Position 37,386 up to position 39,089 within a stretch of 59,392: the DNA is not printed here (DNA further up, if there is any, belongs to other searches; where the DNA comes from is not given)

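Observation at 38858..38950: murF appears to initiate at a non-canonical ATC codon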

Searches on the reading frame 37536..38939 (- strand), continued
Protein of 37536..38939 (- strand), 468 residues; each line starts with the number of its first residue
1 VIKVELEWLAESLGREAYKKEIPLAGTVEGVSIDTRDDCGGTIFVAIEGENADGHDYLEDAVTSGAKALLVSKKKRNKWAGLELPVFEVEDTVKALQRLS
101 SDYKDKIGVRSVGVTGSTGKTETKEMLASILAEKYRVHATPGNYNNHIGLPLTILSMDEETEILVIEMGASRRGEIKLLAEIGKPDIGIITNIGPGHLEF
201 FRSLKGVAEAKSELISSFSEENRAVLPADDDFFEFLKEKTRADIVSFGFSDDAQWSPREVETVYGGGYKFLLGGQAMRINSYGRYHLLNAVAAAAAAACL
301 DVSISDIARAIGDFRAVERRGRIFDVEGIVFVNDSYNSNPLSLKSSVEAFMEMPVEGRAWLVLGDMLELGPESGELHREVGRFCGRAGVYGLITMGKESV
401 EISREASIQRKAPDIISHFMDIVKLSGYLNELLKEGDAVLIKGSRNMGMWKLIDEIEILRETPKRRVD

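Call 37: search_solved_structures(query=window:37536-38939:-, show_alignments=2, max_evalue=1e-20)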
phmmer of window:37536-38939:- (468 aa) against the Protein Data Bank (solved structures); distinct sequences matched with E-value up to 1e-20: 8.
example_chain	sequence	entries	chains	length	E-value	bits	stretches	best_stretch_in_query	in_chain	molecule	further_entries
1gg4_A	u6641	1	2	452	2e-60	208.2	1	27-453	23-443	UDP-N-ACETYLMURAMOYLALANYL-D-GLUTAMYL-2,6-DIAMINOPIMELATE-D-ALANYL-D-ALANYL LIGASE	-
4cvk_A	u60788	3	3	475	2.1e-57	198.2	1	29-453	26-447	UDP-N-acetylmuramoyl-tripeptide--D-alanyl-D-alanine ligase | UDP-N-ACETYLMURAMOYL-TRIPEPTIDE--D-ALANYL-D- ALANINE LIGASE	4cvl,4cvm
3zm5_A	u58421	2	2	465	9e-54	186.2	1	29-457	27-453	UDP-N-ACETYLMURAMOYL-TRIPEPTIDE--D-ALANYL-D-ALANINE LIGASE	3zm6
2am1_A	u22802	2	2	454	1.3e-53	185.7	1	29-457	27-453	UDP-N-acetylmuramoylalanine-D-glutamyl-lysine-D-alanyl-D-alanine ligase, MurF protein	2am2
3zl8_A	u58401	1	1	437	1.5e-53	185.5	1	36-457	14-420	UDP-N-ACETYLMURAMOYL-TRIPEPTIDE--D-ALANYL-D-ALANINE LIGASE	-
4ziy_A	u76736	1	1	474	1e-49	172.9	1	18-397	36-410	UDP-N-acetylmuramoyl-tripeptide--D-alanyl-D-alanine ligase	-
4qdi_A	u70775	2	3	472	1.3e-49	172.6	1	18-397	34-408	UDP-N-acetylmuramoyl-tripeptide--D-alanyl-D-alanine ligase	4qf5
8f5d_A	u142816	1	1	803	2.5e-47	165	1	26-318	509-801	Multifunctional fusion protein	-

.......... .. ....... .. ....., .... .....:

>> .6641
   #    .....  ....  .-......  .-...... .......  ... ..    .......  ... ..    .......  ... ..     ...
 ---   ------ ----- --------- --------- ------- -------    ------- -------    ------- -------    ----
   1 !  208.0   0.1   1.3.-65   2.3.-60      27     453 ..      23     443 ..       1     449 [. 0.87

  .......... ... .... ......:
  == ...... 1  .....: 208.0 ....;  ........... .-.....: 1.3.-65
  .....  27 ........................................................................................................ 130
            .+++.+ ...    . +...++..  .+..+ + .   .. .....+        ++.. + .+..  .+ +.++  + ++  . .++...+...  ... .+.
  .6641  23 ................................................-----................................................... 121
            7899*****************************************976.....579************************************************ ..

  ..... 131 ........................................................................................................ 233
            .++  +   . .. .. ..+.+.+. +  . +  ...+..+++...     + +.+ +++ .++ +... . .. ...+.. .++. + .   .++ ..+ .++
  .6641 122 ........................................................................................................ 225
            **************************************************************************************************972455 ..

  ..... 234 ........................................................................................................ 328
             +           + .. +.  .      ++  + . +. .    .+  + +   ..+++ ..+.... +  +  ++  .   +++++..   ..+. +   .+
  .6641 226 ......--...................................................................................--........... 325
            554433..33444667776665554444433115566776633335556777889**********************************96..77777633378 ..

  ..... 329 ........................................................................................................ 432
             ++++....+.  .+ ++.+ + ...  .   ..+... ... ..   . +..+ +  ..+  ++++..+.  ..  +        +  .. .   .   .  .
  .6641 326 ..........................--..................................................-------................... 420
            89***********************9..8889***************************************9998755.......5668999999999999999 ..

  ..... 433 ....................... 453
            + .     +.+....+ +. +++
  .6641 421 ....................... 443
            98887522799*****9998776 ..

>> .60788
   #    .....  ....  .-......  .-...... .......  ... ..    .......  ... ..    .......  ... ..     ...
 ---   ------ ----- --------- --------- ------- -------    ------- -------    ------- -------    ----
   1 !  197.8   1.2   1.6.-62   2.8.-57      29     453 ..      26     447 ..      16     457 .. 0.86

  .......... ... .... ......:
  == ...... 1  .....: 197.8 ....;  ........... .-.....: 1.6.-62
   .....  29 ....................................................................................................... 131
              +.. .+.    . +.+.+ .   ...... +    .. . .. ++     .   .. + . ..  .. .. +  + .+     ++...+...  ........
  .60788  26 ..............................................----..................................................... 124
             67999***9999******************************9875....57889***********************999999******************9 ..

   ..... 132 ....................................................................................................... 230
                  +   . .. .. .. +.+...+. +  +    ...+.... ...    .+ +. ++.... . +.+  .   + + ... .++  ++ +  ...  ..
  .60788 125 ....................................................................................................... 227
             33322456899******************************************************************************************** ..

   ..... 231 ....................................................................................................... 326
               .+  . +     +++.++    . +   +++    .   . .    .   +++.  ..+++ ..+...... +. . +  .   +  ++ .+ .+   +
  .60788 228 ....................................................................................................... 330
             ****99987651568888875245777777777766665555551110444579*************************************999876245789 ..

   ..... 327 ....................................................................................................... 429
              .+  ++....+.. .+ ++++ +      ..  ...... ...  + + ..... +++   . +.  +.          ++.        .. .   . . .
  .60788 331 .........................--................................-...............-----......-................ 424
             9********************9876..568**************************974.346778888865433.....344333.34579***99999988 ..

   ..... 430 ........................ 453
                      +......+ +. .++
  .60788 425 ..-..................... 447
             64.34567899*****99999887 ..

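Call 52: predict_structure(alignment_id=A2)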
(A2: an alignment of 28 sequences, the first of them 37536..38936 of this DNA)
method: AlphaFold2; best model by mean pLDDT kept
length: 467 residues; sequences in the alignment: 28
mean_pLDDT: 91.0   pTM: 0.88
mean pLDDT of the five models: 91.0, 90.7, 90.3, 87.4, 82.0
residues with pLDDT >= 90: 343; 70-90: 107; 50-70: 17; < 50: 0
segments of 3 or more residues with pLDDT < 50: none
pLDDT, mean of each block of 10 residues (from residue 1): 89 74 78 91 92 94 95 90 91 95 94 93 95 93 82 92 91 92 97 85 92 96 95 96 96 95 87 92 93 97 95 74 93 84 92 94 80 88 95 93 94 96 97 97 85 95 88
secondary structure, 60 per line:
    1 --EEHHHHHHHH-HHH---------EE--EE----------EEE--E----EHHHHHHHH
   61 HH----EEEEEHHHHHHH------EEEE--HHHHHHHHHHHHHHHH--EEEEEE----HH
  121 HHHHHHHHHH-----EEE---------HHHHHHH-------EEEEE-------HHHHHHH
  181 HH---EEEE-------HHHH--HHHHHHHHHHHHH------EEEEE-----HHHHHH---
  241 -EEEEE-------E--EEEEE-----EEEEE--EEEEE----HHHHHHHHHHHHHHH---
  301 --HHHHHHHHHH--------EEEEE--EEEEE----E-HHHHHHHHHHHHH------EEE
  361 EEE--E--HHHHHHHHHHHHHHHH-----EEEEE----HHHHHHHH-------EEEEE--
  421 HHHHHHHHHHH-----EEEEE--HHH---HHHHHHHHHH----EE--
elements in order: H5-12 E42-44 H53-62 E67-71 H72-78 E85-88 H91-106 E109-114 H119-130 E136-138 H148-154 E162-166 H174-182 E186-189 H197-200 H203-215 E222-226 H232-237 E242-246 E257-261 E267-271 E274-278 H283-297 H303-312 E321-325 E328-332 H339-351 E358-363 H369-384 E390-394 H399-406 E414-418 H421-431 E437-441 H450-459

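Call 54: find_encoding_contigs(protein=P0016, flank=2000, max_places=2)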
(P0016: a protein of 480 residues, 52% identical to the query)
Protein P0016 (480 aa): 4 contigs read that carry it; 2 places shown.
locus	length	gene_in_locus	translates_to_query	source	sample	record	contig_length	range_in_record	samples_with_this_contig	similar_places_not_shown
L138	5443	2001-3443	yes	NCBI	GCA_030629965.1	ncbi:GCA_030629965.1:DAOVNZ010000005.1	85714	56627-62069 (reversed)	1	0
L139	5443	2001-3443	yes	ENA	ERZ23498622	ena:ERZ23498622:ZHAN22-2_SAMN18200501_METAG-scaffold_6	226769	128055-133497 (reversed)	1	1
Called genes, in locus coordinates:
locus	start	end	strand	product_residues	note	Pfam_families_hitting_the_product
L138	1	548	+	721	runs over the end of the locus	PF03717:PBP_dimer, PF00905:Transpeptidase, PF03793:PASTA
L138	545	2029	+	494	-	PF01225:Mur_ligase, PF08245:Mur_ligase_M, PF02875:Mur_ligase_C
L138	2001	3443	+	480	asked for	PF01225:Mur_ligase (weak), PF08245:Mur_ligase_M, PF02875:Mur_ligase_C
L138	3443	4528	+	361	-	PF10555:MraY_sig1 (faint), PF00953:Glycos_transf_4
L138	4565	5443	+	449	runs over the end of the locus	PF21799:MurD-like_N, PF08245:Mur_ligase_M, PF02875:Mur_ligase_C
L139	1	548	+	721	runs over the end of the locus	PF03717:PBP_dimer, PF00905:Transpeptidase, PF03793:PASTA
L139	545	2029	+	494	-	PF01225:Mur_ligase, PF08245:Mur_ligase_M, PF02875:Mur_ligase_C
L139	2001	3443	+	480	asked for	PF01225:Mur_ligase (weak), PF08245:Mur_ligase_M, PF02875:Mur_ligase_C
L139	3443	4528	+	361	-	PF10555:MraY_sig1 (faint), PF00953:Glycos_transf_4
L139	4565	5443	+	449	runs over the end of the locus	PF21799:MurD-like_N, PF08245:Mur_ligase_M, PF02875:Mur_ligase_C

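Call 55: find_encoding_contigs(protein=P0088, flank=2000, max_places=2)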
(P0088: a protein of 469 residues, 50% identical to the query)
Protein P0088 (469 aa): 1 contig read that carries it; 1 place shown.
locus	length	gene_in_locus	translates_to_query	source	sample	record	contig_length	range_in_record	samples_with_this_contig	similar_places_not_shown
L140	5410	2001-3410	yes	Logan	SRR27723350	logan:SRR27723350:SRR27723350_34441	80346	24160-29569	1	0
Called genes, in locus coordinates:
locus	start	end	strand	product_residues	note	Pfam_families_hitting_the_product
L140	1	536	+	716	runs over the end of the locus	PF03717:PBP_dimer, PF00905:Transpeptidase, PF03793:PASTA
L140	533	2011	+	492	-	PF01225:Mur_ligase, PF08245:Mur_ligase_M, PF02875:Mur_ligase_C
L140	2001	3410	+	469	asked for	PF01225:Mur_ligase (weak), PF08245:Mur_ligase_M, PF02875:Mur_ligase_C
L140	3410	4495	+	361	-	PF10555:MraY_sig1 (weak), PF00953:Glycos_transf_4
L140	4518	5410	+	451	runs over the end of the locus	PF21799:MurD-like_N, PF08245:Mur_ligase_M, PF02875:Mur_ligase_C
